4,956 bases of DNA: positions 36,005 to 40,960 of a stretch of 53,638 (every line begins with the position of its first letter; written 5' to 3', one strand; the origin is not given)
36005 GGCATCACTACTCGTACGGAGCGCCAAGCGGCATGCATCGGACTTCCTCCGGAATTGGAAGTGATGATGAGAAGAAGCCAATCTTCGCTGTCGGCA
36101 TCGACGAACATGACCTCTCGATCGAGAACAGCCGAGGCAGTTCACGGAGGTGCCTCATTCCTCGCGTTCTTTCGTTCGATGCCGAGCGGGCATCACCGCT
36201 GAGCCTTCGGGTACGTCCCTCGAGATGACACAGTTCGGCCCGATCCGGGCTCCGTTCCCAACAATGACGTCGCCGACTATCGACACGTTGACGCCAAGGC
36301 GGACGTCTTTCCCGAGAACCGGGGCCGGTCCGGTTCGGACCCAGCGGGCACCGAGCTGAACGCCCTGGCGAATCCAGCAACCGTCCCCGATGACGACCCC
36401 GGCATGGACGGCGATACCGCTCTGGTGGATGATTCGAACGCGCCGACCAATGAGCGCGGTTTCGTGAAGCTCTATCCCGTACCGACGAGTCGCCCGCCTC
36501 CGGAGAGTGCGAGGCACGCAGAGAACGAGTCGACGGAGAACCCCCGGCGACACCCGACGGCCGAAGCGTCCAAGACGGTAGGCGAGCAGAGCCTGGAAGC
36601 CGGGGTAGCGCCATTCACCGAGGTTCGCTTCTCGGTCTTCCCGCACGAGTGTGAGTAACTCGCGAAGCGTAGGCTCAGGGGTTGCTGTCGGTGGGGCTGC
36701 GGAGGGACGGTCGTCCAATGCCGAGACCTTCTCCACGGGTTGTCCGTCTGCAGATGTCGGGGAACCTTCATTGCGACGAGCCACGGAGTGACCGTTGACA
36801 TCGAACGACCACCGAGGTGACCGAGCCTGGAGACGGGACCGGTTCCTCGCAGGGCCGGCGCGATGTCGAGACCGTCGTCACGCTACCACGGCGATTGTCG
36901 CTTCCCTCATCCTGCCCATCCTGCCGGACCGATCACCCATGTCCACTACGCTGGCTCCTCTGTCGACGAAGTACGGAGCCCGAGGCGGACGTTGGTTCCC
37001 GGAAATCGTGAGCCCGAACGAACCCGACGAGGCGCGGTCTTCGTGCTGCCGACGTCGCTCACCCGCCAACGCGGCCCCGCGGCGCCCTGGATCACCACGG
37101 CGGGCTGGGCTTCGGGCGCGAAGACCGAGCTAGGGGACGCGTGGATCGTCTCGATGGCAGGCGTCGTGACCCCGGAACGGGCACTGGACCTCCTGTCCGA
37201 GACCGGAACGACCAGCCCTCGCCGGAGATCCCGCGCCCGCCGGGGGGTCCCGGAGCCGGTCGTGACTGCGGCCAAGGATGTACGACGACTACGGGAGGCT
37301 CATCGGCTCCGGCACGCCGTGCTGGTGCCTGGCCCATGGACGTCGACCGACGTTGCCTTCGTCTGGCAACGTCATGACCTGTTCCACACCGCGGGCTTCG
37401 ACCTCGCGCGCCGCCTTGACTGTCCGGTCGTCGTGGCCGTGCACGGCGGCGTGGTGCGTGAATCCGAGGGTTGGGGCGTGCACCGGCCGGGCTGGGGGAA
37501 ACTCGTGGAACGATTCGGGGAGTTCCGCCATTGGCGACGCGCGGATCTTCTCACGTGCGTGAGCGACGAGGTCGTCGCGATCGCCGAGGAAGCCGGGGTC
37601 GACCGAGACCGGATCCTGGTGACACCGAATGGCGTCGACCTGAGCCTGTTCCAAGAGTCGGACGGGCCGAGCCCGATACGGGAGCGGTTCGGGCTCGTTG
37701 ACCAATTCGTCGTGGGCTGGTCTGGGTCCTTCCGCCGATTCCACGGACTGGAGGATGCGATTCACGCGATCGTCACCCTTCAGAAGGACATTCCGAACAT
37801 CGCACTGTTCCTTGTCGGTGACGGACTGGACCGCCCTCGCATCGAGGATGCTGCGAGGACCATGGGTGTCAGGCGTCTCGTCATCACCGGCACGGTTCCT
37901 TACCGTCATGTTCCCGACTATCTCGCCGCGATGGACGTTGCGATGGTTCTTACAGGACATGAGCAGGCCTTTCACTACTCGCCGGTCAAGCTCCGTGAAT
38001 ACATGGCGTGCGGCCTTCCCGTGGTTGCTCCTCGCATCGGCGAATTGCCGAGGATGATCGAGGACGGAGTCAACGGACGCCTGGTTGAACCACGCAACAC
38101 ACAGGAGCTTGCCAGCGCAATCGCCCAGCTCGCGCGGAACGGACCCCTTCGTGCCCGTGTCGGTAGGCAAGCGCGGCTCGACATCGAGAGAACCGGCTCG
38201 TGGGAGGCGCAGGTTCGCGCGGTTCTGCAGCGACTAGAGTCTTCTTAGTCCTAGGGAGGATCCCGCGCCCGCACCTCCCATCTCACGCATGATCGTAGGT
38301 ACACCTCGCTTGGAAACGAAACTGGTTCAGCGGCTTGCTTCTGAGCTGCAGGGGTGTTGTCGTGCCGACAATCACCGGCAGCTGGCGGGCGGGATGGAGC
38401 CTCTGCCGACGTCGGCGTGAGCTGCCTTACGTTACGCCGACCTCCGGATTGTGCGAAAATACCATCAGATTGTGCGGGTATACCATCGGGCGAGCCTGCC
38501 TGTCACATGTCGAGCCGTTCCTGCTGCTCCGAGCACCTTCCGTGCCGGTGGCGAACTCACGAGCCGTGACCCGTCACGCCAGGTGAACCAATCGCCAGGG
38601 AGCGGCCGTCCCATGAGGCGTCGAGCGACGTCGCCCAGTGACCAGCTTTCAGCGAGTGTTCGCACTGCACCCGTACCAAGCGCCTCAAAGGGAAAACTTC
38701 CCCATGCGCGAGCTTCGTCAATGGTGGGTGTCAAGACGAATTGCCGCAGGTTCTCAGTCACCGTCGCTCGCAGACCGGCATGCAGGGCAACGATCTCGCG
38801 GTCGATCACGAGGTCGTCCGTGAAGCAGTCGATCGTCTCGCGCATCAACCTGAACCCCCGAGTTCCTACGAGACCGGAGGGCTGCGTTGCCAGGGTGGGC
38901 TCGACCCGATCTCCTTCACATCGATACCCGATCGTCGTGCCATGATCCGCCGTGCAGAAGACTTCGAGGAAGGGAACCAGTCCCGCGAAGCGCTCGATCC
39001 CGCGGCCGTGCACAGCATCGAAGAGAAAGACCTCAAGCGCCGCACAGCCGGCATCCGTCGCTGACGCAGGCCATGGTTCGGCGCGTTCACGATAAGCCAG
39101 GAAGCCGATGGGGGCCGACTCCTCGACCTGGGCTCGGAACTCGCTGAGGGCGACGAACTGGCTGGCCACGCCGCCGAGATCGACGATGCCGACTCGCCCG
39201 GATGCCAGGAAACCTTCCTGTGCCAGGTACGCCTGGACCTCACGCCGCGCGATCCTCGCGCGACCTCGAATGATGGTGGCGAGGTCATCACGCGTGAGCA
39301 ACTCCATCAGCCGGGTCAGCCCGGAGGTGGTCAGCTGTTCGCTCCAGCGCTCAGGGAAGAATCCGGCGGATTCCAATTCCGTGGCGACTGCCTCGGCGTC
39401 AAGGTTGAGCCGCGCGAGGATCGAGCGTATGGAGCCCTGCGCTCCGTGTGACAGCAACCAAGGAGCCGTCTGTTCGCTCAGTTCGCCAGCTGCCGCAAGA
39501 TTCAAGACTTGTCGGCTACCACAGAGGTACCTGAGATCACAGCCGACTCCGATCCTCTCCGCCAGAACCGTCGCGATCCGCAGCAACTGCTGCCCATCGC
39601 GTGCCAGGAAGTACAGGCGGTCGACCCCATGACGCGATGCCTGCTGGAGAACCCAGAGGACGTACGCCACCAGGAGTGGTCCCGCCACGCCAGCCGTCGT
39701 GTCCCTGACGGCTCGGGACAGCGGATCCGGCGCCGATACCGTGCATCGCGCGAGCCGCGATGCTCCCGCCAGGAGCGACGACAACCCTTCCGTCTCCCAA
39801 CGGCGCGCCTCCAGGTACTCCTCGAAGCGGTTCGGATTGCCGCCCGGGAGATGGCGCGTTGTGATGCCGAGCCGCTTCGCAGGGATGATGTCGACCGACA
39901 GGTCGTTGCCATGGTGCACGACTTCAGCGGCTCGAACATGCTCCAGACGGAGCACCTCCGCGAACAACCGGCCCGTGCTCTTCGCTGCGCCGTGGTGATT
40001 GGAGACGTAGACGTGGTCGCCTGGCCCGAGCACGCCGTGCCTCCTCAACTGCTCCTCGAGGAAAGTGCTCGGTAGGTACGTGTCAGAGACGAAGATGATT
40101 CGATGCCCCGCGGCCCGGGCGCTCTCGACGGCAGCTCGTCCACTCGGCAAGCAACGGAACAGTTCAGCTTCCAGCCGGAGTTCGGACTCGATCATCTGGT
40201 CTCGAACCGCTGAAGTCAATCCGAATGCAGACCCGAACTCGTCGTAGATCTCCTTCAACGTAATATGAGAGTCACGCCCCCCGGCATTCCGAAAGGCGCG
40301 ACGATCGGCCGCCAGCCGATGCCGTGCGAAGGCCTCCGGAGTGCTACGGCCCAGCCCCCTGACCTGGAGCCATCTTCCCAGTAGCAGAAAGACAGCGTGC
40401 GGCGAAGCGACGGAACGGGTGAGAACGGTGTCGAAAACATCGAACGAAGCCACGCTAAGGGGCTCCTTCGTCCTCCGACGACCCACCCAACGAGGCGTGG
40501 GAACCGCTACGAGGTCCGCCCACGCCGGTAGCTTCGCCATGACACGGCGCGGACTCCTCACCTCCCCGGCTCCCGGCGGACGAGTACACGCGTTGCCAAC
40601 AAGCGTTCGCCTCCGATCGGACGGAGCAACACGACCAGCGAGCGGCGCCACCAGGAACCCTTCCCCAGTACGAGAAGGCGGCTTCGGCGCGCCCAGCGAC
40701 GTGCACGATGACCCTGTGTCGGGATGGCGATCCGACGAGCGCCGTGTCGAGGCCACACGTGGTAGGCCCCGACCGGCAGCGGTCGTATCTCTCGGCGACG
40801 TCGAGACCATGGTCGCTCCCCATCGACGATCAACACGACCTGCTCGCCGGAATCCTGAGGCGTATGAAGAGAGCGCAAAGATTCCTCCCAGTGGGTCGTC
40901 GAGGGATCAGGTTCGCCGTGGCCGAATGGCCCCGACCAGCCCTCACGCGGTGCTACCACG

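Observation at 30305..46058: Island with three different ATP-dependent carboxylate-activating enzymes, a free carrier protein and many acetyltransferases: candidate carrier-dependent aminoacyl or acyl decoration of a surface glycan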

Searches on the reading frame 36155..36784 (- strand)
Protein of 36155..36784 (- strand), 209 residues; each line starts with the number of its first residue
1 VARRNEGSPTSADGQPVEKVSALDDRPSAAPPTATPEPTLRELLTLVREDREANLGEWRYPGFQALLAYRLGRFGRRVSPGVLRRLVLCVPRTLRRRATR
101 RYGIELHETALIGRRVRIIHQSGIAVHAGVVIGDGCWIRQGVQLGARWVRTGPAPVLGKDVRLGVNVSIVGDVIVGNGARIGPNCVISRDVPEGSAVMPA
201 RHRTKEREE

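Call 5: search_protein_families(library=pfam, proteins=[window:36155-36784:-], max_evalue=0.01)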
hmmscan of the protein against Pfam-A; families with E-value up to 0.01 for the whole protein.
window:36155-36784:- (209 aa): 3 families
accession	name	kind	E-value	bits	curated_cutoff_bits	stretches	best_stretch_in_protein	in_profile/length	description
PF00132.30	Hexapep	-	2e-11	43.5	27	1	155-188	2-35/36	Bacterial transferase hexapeptide (six repeats)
PF25084.1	LbH_EIF2B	-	0.00013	22.3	54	1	105-191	17-97/105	EIF2B subunit epsilon LbH domain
PF14602.12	Hexapep_2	-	0.00095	19.3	27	0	157-188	4-33/34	Hexapeptide repeat of succinyl-transferase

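Call 7: search_protein_families(library=ncbifam, proteins=[window:36155-36784:-], max_evalue=0.01)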
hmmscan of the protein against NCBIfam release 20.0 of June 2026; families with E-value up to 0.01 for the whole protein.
window:36155-36784:- (209 aa): 27 families (the best 25 are shown)
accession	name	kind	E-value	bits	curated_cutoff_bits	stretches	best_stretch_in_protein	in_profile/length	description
TIGR01172.1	cysE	equivalog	6.1e-22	78.4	210.65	1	59-198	24-157/162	serine O-acetyltransferase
NF041874.1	EPS_EpsC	equivalog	7.2e-22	77.9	150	1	60-204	25-165/168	serine O-acetyltransferase EpsC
NF007564.0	PRK10191.1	equivalog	1.2e-17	63.8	196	1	63-205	15-159/162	colanic acid biosynthesis acetyltransferase WcaB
TIGR04016.1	WcaB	equivalog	2.8e-17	62.6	194.65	1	99-205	36-143/146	colanic acid biosynthesis acetyltransferase WcaB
NF008349.0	PRK11132.1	equivalog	1.2e-12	47.5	397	1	62-205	107-246/273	serine O-acetyltransferase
NF002060.0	PRK00892.1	subfamily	1.5e-07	30.9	207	1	94-189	92-184/345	UDP-3-O-(3-hydroxymyristoyl)glucosamine N-acyltransferase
TIGR01853.1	lipid_A_lpxD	equivalog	3.7e-06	26.1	242.5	1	151-190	113-152/325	UDP-3-O-(3-hydroxymyristoyl)glucosamine N-acyltransferase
TIGR03570.1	NeuD_NnaD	subfamily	2e-05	24.3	160.8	1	102-200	104-201/202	NeuD/PglB/VioB family sugar acetyltransferase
TIGR01173.1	glmU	equivalog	3.8e-05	22.7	366.85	1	156-204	393-440/452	bifunctional UDP-N-acetylglucosamine diphosphorylase/glucosamine-1-phosphate N-acetyltransferase GlmU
NF041173.1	Sug_nt_acttase_Thmprot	equivalog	8.9e-05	21.6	600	1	156-194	362-400/405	bifunctional sugar-1-phosphate nucleotidylyltransferase/acetyltransferase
NF007240.0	PRK09677.1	equivalog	0.00014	21.4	243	1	154-197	130-173/192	putative lipopolysaccharide biosynthesis O-acetyl transferase WbbJ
NF052502.1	man1P_GTase_Rv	exception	0.00022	20.2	440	1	108-189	251-332/352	mannose-1-phosphate guanylyltransferase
NF000020.1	stregram_VatE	exception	0.00023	20.8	450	1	156-192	117-153/214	streptogramin A O-acetyltransferase Vat(E)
NF000147.1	stregram_VatF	exception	0.00023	20.7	400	1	157-197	123-163/221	streptogramin A O-acetyltransferase Vat(F)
NF010936.0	PRK14356.1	equivalog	0.00027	20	666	1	156-205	400-448/456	bifunctional UDP-N-acetylglucosamine diphosphorylase/glucosamine-1-phosphate N-acetyltransferase GlmU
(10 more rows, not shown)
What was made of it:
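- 36155..36784 (-): LbH transferase of 209 aa, CysE/WcaB-like. Second candidate partner of the ACP. Calls 5 and 7.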

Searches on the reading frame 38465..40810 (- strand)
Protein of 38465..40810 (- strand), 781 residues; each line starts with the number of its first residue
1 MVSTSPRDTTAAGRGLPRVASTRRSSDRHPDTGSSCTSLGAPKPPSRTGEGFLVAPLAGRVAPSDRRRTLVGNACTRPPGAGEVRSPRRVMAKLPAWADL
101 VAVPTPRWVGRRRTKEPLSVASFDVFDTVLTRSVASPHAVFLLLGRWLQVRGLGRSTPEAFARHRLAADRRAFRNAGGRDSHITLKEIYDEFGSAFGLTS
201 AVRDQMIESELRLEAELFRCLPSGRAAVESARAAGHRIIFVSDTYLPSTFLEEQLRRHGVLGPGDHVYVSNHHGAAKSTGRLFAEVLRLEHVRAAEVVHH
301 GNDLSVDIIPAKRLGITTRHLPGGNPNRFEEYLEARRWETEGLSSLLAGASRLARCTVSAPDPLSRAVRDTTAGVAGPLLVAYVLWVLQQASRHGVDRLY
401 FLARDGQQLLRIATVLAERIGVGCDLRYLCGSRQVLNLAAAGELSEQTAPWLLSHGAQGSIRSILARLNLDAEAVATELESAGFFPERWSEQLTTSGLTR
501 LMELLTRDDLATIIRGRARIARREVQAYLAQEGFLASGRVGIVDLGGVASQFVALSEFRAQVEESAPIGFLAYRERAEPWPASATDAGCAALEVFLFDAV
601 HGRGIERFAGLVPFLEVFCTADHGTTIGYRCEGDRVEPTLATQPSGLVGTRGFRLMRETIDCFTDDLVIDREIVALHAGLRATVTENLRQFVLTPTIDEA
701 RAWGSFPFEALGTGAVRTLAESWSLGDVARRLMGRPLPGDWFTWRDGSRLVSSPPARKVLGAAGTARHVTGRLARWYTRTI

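Call 5: search_protein_families(library=pfam, proteins=[window:38465-40810:-], max_evalue=0.01)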
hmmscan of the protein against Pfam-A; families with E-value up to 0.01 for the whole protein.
window:38465-40810:- (781 aa): 1 family
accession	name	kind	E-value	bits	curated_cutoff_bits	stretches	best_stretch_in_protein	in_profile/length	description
PF00702.32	Hydrolase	-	0.0037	18.1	26.4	1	152-315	42-191/191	haloacid dehalogenase-like hydrolase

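Call 7: search_protein_families(library=ncbifam, proteins=[window:38465-40810:-], max_evalue=0.01)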
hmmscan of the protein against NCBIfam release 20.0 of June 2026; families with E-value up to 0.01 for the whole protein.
window:38465-40810:- (781 aa): 5 families
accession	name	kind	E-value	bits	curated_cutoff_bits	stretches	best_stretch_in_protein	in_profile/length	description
TIGR02253.1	CTE7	subfamily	1.3e-08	34.9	169.75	1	205-327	80-200/221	TIGR02253 family HAD-type hydrolase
TIGR02252.1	DREG-2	subfamily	6.4e-07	29.3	155.2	1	123-317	5-200/203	HAD hydrolase, REG-2-like, family IA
NF006991.0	PRK09456.1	equivalog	1.1e-05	25.2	295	1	229-320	94-183/199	glucose-1-phosphatase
TIGR02247.1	HAD-1A3-hyp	subfamily_domain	0.0024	17.7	125.4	1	199-318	76-192/211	epoxide hydrolase N-terminal domain-like phosphatase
TIGR01668.1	YqeG_hyp_ppase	hypoth_equivalog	0.0047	16.5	89.1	0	222-318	46-132/170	YqeG family HAD IIIA-type phosphatase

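Call 66: find_homologous_proteins(query=window:38465-40540:-, max_evalue=0.001)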
Query window:38465-40540:- (691 aa): 257 proteins with E <= 0.001 among 8000 candidates; the best 120 are listed.
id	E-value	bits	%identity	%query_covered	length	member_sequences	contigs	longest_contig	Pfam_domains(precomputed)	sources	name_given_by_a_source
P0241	0.0e+0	1474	100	96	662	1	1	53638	-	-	-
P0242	1.2e-180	620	50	94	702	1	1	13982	-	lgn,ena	-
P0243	8.2e-175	601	48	96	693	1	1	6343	-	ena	-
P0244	5.8e-169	582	47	98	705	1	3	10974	-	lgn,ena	-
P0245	3.0e-137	477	44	86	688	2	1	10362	PF00702.33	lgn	-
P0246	6.2e-137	476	43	96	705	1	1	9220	-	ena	-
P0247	3.7e-135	470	44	94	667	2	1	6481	-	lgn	-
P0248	3.3e-134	467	40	92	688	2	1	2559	-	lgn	-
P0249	4.7e-134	466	39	93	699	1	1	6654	-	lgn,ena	-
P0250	7.6e-132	459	40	95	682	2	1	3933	-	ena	-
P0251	3.2e-131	457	40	94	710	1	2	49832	-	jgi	jgi:FMN phosphatase YigB (HAD superfamily)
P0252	5.9e-131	456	41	96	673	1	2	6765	-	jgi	jgi:FMN phosphatase YigB (HAD superfamily)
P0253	6.2e-131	456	42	88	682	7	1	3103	-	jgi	-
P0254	1.9e-130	455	41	93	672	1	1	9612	-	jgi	jgi:FMN phosphatase YigB (HAD superfamily)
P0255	2.4e-129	451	42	86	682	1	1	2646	-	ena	-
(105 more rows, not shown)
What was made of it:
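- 38465..40453 (-): Bifunctional CrpP-CriT-type enzyme: an N-terminal HAD phosphatase plus a PRPP-dependent ribofuranosyltransferase. It adds Ribf-5-P to the glycan and then removes the 5-phosphate. Homolog family and 662-aa gene model (call 66).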

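Call 80: predict_structure(alignment_id=A2)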
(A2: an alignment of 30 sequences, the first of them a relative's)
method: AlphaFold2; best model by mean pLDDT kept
length: 662 residues; sequences in the alignment: 30
mean_pLDDT: 91.1   pTM: 0.91
mean pLDDT of the five models: 91.1, 90.3, 89.5, 89.3, 88.9
residues with pLDDT >= 90: 497; 70-90: 132; 50-70: 29; < 50: 4
segments of 3 or more residues with pLDDT < 50: 467-469
pLDDT, mean of each block of 10 residues (from residue 1): 97 91 96 90 96 95 96 93 96 97 97 98 96 98 97 95 98 98 98 98 95 96 96 97 96 98 97 96 91 96 95 90 88 71 88 93 93 88 92 94 96 96 89 91 92 83 54 88 88 91 87 93 64 90 97 91 96 96 88 67 92 85 88 94 80 78 69
secondary structure, 60 per line:
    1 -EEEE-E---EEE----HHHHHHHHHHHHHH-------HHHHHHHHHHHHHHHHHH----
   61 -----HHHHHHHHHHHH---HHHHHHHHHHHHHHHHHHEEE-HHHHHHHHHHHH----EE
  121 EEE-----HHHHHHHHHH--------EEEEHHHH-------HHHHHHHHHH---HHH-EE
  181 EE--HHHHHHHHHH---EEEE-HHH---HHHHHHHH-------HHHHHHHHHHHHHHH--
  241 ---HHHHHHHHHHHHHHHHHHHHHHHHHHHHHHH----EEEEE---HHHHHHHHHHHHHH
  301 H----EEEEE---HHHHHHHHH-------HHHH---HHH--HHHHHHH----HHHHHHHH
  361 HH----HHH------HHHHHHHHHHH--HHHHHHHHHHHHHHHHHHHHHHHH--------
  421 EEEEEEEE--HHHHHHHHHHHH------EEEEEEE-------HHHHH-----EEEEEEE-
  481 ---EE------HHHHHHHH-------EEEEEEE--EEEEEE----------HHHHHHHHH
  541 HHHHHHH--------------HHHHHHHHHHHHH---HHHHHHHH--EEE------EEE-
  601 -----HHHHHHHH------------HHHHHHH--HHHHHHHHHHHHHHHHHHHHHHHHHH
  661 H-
elements in order: E2-5 E11-13 H18-31 H39-56 H66-77 H81-98 E99-101 H103-114 E119-123 H129-138 E147-150 H151-154 H162-171 E179-182 H185-194 E198-201 H209-216 H224-238 H244-274 E279-283 H287-301 E306-310 H314-322 H330-333 H342-348 H353-362 H376-386 H389-412 E421-428 H431-442 E449-455 H463-467 E473-479 H492-499 E507-513 E516-521 H532-547 H562-574 H578-585 E588-590 E597-599 H606-613 H626-632 H635-661
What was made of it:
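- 38465..40453 (-): Model pLDDT 91 (call 80).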

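Call 82: search_protein_families(library=padloc, proteins=[window:38465-40453:-], max_evalue=0.01)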
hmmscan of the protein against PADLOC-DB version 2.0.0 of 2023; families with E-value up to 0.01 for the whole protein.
window:38465-40453:- (662 aa): 0 families

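Call 83: fold_search(model_id=the predicted structure, library=pdb)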
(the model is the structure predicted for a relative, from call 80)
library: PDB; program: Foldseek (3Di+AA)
matches with E <= 10: 795; with E <= 0.001: 152
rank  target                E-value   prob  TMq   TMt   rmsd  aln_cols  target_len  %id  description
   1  8a0m_C                9.3e-26  1.00  0.67  0.43   6.0       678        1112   18  Capsular polysaccharide synthesis multienzyme in complex with capsular polymer fragment (released 2023-04-26)
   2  8a0m_A                2.6e-25  1.00  0.68  0.44   6.0       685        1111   18  Capsular polysaccharide synthesis multienzyme in complex with capsular polymer fragment (released 2023-04-26)
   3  8a0c_A                2.6e-25  1.00  0.66  0.42   6.1       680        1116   18  Capsular polysaccharide synthesis multienzyme in complex with CMP (released 2023-04-26)
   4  8a0c_B                3.2e-25  1.00  0.66  0.43   6.1       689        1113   18  Capsular polysaccharide synthesis multienzyme in complex with CMP (released 2023-04-26)
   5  8a0m_D                7.0e-25  1.00  0.63  0.46   6.1       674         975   18  Capsular polysaccharide synthesis multienzyme in complex with capsular polymer fragment (released 2023-04-26)
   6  8a0m_B                1.6e-22  1.00  0.66  0.48   6.1       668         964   18  Capsular polysaccharide synthesis multienzyme in complex with capsular polymer fragment (released 2023-04-26)
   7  7shg_B                3.4e-21  1.00  0.42  0.47  13.8       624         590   18  Polysaccharide ribofuranosyl transferase from Thermobacillus composti (released 2022-03-02)
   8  7shg_A                6.3e-21  1.00  0.43  0.47  13.8       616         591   18  Polysaccharide ribofuranosyl transferase from Thermobacillus composti (released 2022-03-02)
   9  2om6_A                4.1e-08  1.00  0.25  0.65   4.0       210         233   14  Hypothetical Protein (Probable Phosphoserine Phosph (PH0253) from Pyrococcus Horikoshii OT3 (released 2008-01-29)
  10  9eqd                  1.5e-06  1.00  0.25  0.60   4.2       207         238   18  Crystal structure of an engineered enzyme containing a genetically encoded thiourea, CT1.5 (released 2025-10-01)
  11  3ddh_B                1.7e-06  1.00  0.24  0.62   4.6       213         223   16  The structure of a putative haloacid dehalogenase-like family hydrolase from Bacteroides thetaiotaomicron VPI-5482 (released 2008-09-30)
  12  3ddh_A                2.2e-06  1.00  0.24  0.61   4.4       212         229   16  The structure of a putative haloacid dehalogenase-like family hydrolase from Bacteroides thetaiotaomicron VPI-5482 (released 2008-09-30)
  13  3k1z                  3.3e-06  1.00  0.26  0.65   3.8       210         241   19  Crystal Structure of Human Haloacid Dehalogenase-like Hydrolase Domain containing 3 (HDHD3) (released 2009-11-03)
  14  2hoq                  3.3e-06  1.00  0.23  0.52   7.6       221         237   18  Crystal structure of the probable haloacid dehalogenase (PH1655) from pyrococcus horikoshii OT3 (released 2007-07-17)
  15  8bp1                  4.8e-06  1.00  0.24  0.61   4.2       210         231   18  Crystal structure of BHMeHis1.0, an engineered enzyme for the Morita-Baylis-Hillman reaction (released 2024-02-28)
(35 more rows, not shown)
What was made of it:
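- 38465..40453 (-): Foldseek: 8A0M/8A0C E 1e-25, TMq 0.67, about 680 columns; 7SHG E 3e-21 (call 83).
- On CrpP-CriT PRPP-dependent ribofuranosyltransferase: Foldseek: 8A0M/8A0C E 1e-25, TMq 0.63-0.68, 668-689 aligned columns; 7SHG E 3e-21 (call 83).
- Checked: Over its full length it has the fold of CrpP-CriT ribofuranosyltransferases (calls 66, 80, 83).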
